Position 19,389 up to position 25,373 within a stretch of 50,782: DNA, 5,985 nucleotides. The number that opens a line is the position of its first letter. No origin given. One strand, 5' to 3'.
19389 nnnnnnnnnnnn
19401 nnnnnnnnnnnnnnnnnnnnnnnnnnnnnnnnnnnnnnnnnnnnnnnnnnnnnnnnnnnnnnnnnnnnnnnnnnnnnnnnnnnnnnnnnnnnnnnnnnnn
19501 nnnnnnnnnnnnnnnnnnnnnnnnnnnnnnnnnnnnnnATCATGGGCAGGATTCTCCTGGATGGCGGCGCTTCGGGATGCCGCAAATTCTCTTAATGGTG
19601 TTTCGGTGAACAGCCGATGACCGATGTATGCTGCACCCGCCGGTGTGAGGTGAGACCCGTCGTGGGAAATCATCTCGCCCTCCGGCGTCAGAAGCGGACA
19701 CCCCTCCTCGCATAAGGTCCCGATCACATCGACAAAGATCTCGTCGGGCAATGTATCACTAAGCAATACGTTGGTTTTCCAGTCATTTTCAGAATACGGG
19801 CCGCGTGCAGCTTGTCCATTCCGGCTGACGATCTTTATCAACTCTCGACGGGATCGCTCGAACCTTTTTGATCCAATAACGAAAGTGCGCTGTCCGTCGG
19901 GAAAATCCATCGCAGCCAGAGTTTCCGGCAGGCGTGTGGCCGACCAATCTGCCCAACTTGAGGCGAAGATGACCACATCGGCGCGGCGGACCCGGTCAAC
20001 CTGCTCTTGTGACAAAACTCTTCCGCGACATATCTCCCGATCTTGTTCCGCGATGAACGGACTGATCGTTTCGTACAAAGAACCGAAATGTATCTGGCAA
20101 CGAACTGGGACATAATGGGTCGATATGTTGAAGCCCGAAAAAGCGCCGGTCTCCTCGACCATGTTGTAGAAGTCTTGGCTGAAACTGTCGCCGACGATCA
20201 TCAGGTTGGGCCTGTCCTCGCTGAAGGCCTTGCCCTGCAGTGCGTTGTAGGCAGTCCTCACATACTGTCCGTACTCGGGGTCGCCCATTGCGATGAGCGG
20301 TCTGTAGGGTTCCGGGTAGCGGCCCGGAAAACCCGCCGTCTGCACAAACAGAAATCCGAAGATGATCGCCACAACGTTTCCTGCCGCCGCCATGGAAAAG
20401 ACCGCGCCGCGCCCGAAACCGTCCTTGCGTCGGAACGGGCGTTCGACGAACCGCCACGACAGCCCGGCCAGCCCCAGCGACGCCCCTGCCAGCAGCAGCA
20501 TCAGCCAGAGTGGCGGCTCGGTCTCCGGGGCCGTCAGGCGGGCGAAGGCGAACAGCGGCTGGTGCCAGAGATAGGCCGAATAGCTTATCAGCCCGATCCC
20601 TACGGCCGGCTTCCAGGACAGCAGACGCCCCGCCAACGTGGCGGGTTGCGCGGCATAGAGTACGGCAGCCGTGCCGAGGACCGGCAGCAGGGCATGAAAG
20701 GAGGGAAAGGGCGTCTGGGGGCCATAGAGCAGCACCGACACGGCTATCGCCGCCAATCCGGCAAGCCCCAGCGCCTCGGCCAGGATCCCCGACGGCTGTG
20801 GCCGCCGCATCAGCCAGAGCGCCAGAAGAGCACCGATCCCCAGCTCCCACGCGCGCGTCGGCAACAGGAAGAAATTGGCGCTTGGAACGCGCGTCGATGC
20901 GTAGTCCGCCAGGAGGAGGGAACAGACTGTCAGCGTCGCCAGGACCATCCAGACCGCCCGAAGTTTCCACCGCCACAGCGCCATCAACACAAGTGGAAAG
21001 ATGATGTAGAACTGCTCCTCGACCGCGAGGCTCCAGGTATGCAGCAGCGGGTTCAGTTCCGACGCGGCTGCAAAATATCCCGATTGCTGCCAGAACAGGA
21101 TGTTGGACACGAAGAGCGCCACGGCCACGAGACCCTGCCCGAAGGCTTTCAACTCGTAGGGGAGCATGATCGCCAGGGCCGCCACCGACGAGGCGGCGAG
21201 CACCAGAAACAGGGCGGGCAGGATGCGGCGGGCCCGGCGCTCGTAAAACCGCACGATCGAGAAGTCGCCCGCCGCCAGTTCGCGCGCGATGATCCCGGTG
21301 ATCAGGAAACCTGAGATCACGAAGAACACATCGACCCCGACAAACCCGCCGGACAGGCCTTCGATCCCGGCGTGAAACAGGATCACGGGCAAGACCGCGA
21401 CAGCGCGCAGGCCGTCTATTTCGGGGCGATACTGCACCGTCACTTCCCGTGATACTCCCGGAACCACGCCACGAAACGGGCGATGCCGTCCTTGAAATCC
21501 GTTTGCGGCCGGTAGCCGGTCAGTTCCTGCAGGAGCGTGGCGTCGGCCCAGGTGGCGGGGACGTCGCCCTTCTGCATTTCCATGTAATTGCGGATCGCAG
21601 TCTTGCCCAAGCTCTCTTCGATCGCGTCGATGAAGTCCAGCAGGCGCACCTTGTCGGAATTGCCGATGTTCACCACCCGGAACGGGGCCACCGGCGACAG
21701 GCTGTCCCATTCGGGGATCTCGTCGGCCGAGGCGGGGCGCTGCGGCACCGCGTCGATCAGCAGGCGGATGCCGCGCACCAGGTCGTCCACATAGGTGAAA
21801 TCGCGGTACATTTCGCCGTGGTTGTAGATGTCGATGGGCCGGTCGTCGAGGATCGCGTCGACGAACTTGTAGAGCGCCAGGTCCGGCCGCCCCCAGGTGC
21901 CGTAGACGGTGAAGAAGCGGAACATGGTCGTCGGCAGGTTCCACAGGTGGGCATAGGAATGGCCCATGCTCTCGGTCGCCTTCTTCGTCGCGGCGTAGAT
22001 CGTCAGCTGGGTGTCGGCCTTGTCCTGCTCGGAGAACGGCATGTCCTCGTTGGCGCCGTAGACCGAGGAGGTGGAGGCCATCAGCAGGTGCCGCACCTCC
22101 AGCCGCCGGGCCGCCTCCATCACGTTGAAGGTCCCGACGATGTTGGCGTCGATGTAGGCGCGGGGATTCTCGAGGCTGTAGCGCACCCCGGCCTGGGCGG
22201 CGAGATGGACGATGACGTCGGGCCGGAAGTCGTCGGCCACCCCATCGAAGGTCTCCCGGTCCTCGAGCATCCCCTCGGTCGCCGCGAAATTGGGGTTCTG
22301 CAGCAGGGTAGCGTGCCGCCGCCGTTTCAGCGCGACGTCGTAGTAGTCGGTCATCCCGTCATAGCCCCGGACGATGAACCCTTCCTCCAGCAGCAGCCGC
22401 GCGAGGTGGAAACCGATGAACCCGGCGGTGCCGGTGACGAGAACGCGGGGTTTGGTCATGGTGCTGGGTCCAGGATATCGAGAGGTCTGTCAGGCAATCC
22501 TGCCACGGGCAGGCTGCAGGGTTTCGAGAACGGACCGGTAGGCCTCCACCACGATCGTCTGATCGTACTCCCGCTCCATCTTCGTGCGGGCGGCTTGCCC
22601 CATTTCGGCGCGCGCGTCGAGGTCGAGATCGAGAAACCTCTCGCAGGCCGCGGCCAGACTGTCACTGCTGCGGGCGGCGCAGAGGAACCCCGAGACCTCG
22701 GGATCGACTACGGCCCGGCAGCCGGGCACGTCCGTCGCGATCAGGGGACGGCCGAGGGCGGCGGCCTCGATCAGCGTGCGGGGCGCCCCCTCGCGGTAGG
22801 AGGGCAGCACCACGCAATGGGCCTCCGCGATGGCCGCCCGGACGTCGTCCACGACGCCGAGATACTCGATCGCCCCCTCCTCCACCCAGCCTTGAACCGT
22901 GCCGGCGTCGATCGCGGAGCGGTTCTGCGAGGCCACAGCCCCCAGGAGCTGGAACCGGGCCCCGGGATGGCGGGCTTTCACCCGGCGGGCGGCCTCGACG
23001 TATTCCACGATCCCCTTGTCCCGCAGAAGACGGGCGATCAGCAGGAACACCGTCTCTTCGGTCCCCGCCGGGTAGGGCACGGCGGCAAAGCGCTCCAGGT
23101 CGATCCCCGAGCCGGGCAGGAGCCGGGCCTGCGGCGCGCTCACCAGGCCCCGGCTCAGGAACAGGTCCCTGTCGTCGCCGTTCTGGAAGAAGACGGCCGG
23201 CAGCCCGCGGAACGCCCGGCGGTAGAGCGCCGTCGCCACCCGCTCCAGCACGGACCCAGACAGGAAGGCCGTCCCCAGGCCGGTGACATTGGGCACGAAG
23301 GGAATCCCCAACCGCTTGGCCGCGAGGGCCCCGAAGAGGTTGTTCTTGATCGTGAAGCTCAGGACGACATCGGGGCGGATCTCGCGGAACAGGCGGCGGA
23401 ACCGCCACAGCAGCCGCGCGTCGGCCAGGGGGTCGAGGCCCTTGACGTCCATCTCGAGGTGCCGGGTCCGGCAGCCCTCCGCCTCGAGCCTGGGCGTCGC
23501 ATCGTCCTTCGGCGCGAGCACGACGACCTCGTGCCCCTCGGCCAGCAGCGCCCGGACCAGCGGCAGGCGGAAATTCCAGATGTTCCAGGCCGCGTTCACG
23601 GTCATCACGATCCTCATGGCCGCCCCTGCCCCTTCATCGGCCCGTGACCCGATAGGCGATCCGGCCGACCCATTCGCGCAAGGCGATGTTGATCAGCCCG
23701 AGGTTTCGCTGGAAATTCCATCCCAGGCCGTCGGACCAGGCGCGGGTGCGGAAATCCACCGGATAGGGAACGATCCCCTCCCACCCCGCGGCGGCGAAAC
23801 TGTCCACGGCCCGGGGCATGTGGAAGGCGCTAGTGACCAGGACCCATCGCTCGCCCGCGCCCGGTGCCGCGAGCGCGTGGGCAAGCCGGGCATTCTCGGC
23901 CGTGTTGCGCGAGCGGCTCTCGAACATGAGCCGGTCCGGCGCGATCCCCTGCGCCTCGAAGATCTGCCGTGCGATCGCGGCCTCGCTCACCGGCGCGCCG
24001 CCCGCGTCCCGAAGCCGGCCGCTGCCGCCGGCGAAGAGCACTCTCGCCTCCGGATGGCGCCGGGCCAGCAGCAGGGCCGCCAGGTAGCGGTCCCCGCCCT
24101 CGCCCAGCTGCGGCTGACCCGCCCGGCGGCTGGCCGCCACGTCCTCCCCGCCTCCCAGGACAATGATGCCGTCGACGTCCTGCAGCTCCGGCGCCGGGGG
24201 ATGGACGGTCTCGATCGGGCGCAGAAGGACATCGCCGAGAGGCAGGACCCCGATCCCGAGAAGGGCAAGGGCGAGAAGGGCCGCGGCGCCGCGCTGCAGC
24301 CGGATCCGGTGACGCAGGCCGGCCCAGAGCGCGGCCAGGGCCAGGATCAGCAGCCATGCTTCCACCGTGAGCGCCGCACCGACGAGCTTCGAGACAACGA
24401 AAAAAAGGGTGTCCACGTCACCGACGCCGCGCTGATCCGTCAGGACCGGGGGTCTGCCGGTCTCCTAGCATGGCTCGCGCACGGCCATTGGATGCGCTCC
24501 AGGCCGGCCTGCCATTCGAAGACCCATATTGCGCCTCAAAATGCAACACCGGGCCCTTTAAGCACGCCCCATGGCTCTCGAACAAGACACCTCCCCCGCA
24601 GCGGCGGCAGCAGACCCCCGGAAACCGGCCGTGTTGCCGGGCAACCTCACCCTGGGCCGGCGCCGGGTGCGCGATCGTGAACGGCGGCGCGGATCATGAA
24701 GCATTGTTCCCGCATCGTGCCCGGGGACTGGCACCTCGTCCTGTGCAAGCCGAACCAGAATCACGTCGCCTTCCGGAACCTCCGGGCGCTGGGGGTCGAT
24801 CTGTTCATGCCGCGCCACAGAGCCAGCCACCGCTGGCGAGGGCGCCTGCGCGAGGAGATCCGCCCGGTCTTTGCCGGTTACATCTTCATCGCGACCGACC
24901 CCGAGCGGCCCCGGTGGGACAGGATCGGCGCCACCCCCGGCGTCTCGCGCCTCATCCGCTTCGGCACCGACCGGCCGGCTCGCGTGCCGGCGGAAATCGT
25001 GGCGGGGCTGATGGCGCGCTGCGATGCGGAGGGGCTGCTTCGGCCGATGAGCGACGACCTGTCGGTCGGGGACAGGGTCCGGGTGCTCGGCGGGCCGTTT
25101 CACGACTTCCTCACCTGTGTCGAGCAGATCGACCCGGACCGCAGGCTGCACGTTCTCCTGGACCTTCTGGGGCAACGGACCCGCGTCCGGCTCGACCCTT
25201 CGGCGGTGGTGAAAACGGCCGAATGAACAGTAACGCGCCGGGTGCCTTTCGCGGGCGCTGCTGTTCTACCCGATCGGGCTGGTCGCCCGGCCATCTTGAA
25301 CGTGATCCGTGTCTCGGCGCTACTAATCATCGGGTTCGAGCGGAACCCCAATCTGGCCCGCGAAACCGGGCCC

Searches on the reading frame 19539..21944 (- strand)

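Call 20: search_protein_families(library=pfam, proteins=[window:19539-21944:-], max_evalue=0.001)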
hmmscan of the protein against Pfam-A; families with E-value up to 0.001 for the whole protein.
window:19539-21944:- (802 aa): 2 families
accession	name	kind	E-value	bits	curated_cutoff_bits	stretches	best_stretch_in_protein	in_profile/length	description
PF01757.29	Acyl_transf_3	-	8.1e-31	107.7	31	1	174-495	2-323/326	Acyltransferase domain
PF19040.6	SGNH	-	5.3e-11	43.1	27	1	575-777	18-245/248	SGNH domain (fused to AT3 domains)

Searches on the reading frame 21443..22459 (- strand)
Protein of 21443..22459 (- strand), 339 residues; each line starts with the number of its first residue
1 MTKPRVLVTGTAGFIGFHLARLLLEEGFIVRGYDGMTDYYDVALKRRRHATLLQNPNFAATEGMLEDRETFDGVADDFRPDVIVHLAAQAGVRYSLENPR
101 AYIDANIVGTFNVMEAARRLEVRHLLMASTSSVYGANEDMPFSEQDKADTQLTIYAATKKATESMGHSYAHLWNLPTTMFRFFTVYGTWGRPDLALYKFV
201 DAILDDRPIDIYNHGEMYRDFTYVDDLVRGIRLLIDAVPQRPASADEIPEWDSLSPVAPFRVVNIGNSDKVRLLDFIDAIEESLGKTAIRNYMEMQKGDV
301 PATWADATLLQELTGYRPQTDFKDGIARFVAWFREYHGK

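Call 20: search_protein_families(library=pfam, proteins=[window:21443-22459:-], max_evalue=0.001)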
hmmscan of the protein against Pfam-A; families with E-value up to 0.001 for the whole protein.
window:21443-22459:- (339 aa): 8 families
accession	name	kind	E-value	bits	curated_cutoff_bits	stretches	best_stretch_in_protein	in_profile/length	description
PF01370.27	Epimerase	-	5.7e-49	167.1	20.9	1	6-237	1-227/240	NAD dependent epimerase/dehydratase family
PF16363.11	GDP_Man_Dehyd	-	2e-47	162.7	27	1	7-328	1-331/332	GDP-mannose 4,6 dehydratase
PF01073.25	3Beta_HSD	-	1.4e-13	51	22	1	7-227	1-221/280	3-beta hydroxysteroid dehydrogenase/isomerase family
PF04321.23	RmlD_sub_bind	-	1.7e-13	50.8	27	1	5-191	2-157/287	RmlD substrate binding domain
PF02719.21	Polysacc_synt_2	-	4.4e-11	42.9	20.2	1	6-132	1-130/293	Polysaccharide biosynthesis protein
PF07993.18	NAD_binding_4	-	2.2e-09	37.3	20.1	1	81-187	90-209/258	Male sterility protein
PF13460.12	NAD_binding_10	-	0.00013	22.3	27.2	1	45-163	27-128/184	NAD(P)H-binding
PF00106.31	adh_short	-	0.00022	21.2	26.6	1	6-171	3-165/195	short chain dehydrogenase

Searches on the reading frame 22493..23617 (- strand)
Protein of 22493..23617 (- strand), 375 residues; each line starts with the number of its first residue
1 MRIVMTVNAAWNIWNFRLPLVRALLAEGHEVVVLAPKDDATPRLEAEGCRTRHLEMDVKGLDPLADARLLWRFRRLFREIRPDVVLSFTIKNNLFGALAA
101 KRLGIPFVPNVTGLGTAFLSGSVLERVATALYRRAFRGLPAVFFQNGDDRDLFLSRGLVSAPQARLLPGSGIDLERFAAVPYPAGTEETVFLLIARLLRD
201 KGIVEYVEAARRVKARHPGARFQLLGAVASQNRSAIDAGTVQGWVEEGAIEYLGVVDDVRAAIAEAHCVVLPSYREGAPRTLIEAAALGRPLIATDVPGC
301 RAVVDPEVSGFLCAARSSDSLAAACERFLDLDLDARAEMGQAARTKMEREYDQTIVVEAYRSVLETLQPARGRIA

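Call 17: search_protein_families(library=pfam, proteins=[window:22493-23617:-], max_evalue=0.001)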
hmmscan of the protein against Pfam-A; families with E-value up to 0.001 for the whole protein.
window:22493-23617:- (375 aa): 7 families
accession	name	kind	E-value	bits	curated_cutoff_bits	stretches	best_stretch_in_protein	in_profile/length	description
PF13692.12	Glyco_trans_1_4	-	8.9e-25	88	27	1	189-330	2-141/142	Glycosyl transferases group 1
PF00534.26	Glycos_transf_1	-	1.6e-24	86.8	26.4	1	185-345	12-171/172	Glycosyl transferases group 1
PF13579.12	Glyco_trans_4_4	-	7.1e-21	75.6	29.7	1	19-168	9-156/158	Glycosyl transferase 4-like domain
PF13439.12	Glyco_transf_4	-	7.8e-14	52.5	28.5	1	20-175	11-169/170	Glycosyltransferase Family 4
PF13477.12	Glyco_trans_4_2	-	3e-13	50.6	23.4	1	14-146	10-139/139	Glycosyl transferase 4-like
PF20706.3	GT4-conflict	-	2.3e-08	33.9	26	1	163-309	174-325/385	Family 4 Glycosyltransferase in conflict systems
PF13524.12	Glyco_trans_1_2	-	2.5e-08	34.4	25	1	212-352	8-134/144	Glycosyl transferase-like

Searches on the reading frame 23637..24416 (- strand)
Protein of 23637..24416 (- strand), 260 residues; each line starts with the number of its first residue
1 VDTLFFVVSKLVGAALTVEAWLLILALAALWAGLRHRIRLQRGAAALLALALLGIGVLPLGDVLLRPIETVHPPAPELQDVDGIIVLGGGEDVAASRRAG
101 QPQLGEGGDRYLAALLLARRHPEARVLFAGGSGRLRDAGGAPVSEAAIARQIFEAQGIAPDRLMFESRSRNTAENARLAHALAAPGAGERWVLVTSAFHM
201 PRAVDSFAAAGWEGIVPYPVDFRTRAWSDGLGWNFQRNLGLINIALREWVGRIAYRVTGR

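Call 17: search_protein_families(library=pfam, proteins=[window:23637-24416:-], max_evalue=0.001)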
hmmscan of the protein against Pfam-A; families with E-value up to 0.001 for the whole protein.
window:23637-24416:- (260 aa): 1 family
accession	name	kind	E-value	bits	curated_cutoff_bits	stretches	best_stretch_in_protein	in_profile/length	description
PF02698.23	DUF218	-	2.3e-28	99.2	27.6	1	82-251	1-133/133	DUF218 domain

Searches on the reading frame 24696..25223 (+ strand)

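Call 17: search_protein_families(library=pfam, proteins=[window:24696-25223:+], max_evalue=0.001)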
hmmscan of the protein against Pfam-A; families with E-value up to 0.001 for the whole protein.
window:24696-25223:+ (176 aa): 1 family
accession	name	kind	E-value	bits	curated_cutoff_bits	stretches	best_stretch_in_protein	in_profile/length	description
PF02357.24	NusG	-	1.1e-14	55.2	22.2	1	11-103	2-90/93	Transcription termination factor nusG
